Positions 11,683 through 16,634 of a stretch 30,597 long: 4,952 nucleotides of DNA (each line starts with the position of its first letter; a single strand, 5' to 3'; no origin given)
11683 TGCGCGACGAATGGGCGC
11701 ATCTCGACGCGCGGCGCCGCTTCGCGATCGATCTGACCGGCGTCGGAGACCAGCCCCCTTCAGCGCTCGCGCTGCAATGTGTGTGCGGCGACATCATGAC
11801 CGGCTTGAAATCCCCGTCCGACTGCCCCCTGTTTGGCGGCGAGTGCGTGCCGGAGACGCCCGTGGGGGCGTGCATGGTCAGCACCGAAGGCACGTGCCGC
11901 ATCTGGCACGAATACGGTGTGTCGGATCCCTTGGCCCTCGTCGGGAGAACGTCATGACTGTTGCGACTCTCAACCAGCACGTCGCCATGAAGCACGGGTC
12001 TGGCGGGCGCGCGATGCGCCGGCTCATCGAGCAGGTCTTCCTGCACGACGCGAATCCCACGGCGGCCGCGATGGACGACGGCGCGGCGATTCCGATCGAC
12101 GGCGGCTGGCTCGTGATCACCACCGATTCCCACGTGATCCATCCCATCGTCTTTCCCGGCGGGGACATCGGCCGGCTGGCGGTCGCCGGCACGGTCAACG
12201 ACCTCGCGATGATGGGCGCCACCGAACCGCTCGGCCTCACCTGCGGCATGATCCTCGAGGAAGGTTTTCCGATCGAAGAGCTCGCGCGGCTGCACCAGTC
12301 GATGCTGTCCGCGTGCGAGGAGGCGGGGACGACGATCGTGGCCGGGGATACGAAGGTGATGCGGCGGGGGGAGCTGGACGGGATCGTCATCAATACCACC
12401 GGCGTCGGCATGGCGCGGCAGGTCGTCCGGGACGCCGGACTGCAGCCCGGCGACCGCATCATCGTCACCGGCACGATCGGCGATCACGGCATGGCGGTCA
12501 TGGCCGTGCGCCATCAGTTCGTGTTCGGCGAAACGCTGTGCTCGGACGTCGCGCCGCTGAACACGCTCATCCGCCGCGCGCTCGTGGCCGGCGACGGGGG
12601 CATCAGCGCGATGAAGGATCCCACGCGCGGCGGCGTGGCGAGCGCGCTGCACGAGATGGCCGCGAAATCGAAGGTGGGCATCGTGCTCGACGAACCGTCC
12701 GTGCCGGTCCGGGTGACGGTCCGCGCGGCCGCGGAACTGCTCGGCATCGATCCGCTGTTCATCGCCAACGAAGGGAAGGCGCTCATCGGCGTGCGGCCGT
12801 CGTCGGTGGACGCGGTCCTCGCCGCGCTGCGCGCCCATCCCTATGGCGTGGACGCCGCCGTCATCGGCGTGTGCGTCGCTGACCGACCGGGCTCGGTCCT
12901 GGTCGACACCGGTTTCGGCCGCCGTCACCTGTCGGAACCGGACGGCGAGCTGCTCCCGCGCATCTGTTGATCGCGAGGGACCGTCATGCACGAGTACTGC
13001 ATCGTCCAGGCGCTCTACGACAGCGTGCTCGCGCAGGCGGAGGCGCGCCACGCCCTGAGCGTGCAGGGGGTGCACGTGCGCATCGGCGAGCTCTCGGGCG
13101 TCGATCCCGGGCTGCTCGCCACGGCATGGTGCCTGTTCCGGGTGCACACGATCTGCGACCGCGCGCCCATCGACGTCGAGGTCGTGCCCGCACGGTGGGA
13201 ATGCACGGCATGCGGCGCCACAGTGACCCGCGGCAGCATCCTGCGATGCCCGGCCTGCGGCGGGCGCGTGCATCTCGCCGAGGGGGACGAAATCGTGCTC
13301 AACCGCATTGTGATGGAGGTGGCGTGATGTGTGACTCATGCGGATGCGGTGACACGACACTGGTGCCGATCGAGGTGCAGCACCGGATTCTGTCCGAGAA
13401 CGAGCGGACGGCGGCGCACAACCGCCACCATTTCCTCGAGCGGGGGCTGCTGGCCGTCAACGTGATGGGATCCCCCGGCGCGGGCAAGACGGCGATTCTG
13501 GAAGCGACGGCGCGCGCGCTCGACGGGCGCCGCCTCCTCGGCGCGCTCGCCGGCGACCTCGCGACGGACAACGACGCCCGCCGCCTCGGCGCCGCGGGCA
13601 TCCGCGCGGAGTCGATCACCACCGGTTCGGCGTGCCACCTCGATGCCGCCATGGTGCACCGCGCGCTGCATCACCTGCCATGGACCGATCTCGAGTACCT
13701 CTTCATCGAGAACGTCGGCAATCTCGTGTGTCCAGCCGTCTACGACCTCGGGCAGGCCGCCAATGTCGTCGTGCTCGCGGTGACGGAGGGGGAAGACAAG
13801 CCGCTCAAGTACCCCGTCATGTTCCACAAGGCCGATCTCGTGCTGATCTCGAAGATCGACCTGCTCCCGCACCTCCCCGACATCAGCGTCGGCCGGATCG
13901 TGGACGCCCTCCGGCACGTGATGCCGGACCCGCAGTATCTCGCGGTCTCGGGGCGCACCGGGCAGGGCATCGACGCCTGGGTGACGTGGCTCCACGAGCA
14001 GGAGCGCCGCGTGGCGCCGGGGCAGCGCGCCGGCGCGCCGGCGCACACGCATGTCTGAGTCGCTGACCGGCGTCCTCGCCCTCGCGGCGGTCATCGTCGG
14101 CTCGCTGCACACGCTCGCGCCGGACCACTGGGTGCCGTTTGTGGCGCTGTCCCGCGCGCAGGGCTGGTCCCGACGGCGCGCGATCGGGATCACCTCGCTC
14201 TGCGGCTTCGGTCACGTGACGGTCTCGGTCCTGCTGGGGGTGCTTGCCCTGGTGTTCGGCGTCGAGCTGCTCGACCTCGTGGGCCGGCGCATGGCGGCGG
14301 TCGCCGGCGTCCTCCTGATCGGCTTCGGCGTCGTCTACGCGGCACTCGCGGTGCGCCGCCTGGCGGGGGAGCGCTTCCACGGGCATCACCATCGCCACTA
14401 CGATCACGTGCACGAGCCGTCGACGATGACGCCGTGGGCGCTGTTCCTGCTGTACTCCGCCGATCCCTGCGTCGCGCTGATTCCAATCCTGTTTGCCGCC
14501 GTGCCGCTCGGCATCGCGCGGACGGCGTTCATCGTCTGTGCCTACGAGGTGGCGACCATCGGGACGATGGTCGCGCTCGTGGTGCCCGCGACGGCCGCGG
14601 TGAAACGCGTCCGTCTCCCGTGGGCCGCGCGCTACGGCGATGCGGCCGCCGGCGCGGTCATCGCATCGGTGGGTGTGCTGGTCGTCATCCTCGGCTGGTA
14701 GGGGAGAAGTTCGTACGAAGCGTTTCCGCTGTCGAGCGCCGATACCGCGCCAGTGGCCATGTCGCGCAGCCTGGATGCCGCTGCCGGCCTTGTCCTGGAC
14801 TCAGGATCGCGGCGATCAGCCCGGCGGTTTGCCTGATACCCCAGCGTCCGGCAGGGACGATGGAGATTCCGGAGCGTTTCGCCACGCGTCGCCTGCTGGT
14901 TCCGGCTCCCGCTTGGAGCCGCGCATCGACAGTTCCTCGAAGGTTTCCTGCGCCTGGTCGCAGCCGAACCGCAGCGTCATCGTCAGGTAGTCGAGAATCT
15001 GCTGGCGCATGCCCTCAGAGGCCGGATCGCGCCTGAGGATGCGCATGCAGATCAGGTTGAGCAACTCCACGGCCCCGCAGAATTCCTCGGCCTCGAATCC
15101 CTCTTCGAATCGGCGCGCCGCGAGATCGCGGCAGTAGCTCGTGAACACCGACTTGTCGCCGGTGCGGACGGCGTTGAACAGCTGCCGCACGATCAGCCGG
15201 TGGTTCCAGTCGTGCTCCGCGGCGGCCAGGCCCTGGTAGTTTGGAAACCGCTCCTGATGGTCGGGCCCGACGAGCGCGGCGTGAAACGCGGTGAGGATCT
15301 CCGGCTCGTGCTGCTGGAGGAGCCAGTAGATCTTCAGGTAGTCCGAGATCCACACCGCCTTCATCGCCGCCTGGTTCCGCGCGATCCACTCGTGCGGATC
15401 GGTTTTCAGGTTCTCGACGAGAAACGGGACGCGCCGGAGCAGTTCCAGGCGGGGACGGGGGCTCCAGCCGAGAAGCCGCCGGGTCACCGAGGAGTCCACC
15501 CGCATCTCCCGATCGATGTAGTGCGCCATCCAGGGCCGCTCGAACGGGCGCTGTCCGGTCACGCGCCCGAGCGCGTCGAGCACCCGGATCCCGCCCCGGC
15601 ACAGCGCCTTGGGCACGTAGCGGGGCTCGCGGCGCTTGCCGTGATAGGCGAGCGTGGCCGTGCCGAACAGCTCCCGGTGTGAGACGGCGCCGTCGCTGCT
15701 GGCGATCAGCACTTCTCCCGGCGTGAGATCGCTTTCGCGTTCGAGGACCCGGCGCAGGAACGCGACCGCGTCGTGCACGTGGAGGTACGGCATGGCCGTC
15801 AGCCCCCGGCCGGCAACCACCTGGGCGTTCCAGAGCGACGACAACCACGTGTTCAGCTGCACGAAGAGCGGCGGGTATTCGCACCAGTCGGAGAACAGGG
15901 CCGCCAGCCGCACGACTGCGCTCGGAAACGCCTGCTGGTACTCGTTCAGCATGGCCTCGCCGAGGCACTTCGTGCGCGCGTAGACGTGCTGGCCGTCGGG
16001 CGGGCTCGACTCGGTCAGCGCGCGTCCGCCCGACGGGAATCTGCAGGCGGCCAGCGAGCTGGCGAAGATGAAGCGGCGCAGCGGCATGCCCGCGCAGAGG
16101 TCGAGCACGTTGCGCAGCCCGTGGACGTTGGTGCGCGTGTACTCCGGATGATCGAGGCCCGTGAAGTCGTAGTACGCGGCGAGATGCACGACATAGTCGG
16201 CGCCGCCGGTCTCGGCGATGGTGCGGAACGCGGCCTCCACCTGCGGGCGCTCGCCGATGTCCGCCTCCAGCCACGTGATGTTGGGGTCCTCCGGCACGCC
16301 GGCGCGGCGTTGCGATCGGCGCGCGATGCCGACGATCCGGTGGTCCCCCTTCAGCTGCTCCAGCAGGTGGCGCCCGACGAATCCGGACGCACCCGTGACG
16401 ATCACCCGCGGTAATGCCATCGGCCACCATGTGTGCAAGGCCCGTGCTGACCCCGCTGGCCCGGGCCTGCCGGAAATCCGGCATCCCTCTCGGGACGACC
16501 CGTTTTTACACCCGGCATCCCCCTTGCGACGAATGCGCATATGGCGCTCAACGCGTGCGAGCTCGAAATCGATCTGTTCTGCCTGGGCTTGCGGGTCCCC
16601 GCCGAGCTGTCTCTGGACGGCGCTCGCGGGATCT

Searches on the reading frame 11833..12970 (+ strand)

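Call 9: search_protein_families(library=pfam, proteins=[window:11833-12882:+])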
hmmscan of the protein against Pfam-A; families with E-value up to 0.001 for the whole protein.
window:11833-12882:+ (349 aa): 0 families

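Call 17: search_protein_families(library=pfam, proteins=[window:11954-12970:+], max_evalue=0.01)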
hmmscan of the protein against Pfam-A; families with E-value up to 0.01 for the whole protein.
window:11954-12970:+ (338 aa): 2 families
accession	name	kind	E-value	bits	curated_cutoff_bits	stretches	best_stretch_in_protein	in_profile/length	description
PF02769.27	AIRS_C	-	2.8e-33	115.7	23.1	1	164-316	1-154/156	AIR synthase related protein, C-terminal domain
PF00586.29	AIRS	-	1.3e-23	83.9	24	1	41-153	2-111/112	AIR synthase related protein, N-terminal domain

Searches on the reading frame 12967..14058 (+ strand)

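Call 9: search_protein_families(library=pfam, proteins=[window:12967-14058:+])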
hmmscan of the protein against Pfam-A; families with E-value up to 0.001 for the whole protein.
window:12967-14058:+ (363 aa): 1 family
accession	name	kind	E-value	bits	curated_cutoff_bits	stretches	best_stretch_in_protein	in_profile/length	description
PF02492.25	cobW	-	2.1e-15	57.2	20.7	1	164-305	3-161/180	CobW/HypB/UreG, nucleotide-binding domain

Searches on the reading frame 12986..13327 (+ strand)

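Call 17: search_protein_families(library=pfam, proteins=[window:12986-13327:+], max_evalue=0.01)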
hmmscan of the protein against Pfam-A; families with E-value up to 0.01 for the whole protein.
window:12986-13327:+ (113 aa): 3 families
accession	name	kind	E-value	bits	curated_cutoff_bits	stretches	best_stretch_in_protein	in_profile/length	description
PF01155.25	HypA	-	1.3e-24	86.8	28.9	1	1-109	1-111/112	Hydrogenase/urease nickel incorporation, metallochaperone, hypA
PF23455.1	DUF7129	-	6.5e-06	26.2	30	1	70-95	11-37/45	Domain of unknown function (DUF7129)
PF00130.28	C1_1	-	0.0039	17.4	26.5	0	73-96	14-39/53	Phorbol esters/diacylglycerol binding domain (C1 domain)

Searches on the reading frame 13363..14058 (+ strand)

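Call 17: search_protein_families(library=pfam, proteins=[window:13363-14058:+], max_evalue=0.01)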
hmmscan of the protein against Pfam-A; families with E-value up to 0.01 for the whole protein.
window:13363-14058:+ (231 aa): 3 families
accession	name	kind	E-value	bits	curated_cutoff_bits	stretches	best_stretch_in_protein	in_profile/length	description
PF02492.25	cobW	-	7e-16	58.8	20.7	1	32-173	3-161/180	CobW/HypB/UreG, nucleotide-binding domain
PF13604.12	AAA_30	-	0.0012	19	27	1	23-89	12-77/191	AAA domain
PF13191.12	AAA_16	-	0.0037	18.2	32.6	1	29-57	24-52/167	AAA ATPase domain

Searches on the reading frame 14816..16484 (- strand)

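Call 9: search_protein_families(library=pfam, proteins=[window:15015-16484:-])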
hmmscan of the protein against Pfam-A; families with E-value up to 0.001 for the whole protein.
window:15015-16484:- (489 aa): 0 families

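Call 17: search_protein_families(library=pfam, proteins=[window:14816-16405:-], max_evalue=0.01)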
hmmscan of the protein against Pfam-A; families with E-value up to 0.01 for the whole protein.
window:14816-16405:- (529 aa): 8 families
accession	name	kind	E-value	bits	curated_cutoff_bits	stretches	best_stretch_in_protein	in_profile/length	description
PF01370.27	Epimerase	-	5.2e-28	98.5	20.9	1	1-231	1-236/240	NAD dependent epimerase/dehydratase family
PF07993.18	NAD_binding_4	-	7.4e-16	58.5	20.1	1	68-170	88-207/258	Male sterility protein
PF01073.25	3Beta_HSD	-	5.7e-15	55.5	22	1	2-153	1-157/280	3-beta hydroxysteroid dehydrogenase/isomerase family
PF16363.11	GDP_Man_Dehyd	-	6.5e-14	52.6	27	1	2-224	1-240/332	GDP-mannose 4,6 dehydratase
PF04321.23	RmlD_sub_bind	-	8.8e-10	38.6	27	1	2-173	4-154/287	RmlD substrate binding domain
PF13460.12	NAD_binding_10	-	1.8e-09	38.1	27.2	1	5-121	1-102/184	NAD(P)H-binding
PF08659.16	KR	-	1.8e-05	25.2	22.6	1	2-121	4-140/180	KR domain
PF02719.21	Polysacc_synt_2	-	0.0011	18.7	20.2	1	2-120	2-131/293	Polysaccharide biosynthesis protein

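Call 19: search_protein_families(library=ncbifam, proteins=[window:14816-16405:-], max_evalue=0.01)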
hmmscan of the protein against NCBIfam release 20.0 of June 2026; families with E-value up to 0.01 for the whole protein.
window:14816-16405:- (529 aa): 23 families
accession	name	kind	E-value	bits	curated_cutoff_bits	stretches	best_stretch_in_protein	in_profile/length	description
TIGR01746.1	Thioester-redct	subfamily_domain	5.7e-16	58.7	213.35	1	2-173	3-198/371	thioester reductase domain-containing protein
TIGR03466.1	HpnA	hypoth_equivalog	6e-14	51.7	367.65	1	2-159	4-158/327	hopanoid-associated sugar epimerase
TIGR01179.1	galE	equivalog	2.8e-13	49.4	262.3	1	2-166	3-172/332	UDP-glucose 4-epimerase GalE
NF005539.0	PRK07201.1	equivalog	5.5e-11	41.9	549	1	2-122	4-129/657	SDR family oxidoreductase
NF042423.1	oxyalk_red_Shew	equivalog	2.1e-09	36.9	580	1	2-158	12-161/331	2-alkyl-3-oxoalkanoate reductase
TIGR04180.1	EDH_00030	hypoth_equivalog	1.3e-08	34.3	475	1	2-165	2-170/297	NAD-dependent 4,6-dehydratase LegB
NF043036.1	ErythonDh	equivalog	1.4e-08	34.3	325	1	2-158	4-165/321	D-erythronate dehydrogenase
TIGR01214.1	rmlD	equivalog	2.7e-08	33.3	224.05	1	2-173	3-153/285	dTDP-4-dehydrorhamnose reductase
NF042422.1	oxyalk_red_OleD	equivalog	3.6e-08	33.1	580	1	2-153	4-150/329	2-alkyl-3-oxoalkanoate reductase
TIGR01777.1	yfcH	hypoth_equivalog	9.7e-08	31.9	207.35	1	2-267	2-252/292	TIGR01777 family oxidoreductase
NF004520.0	PRK05865.1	equivalog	1.5e-07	29.7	1509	1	2-154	4-114/854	sugar epimerase family protein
TIGR02197.1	heptose_epim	equivalog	7.7e-07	28.6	274.6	1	1-148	1-144/316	ADP-glyceromanno-heptose 6-epimerase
TIGR01181.1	dTDP_gluc_dehyt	equivalog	1.4e-06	27.6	365.1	1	1-225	2-235/321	dTDP-glucose 4,6-dehydratase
NF006073.0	PRK08219.1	equivalog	2.9e-06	27.2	218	1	2-80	7-83/227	SDR family oxidoreductase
NF052578.1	StrlDmthSdmBMthl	equivalog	4.1e-06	26.8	600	1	2-180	4-179/328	sterol demethylase protein SdmB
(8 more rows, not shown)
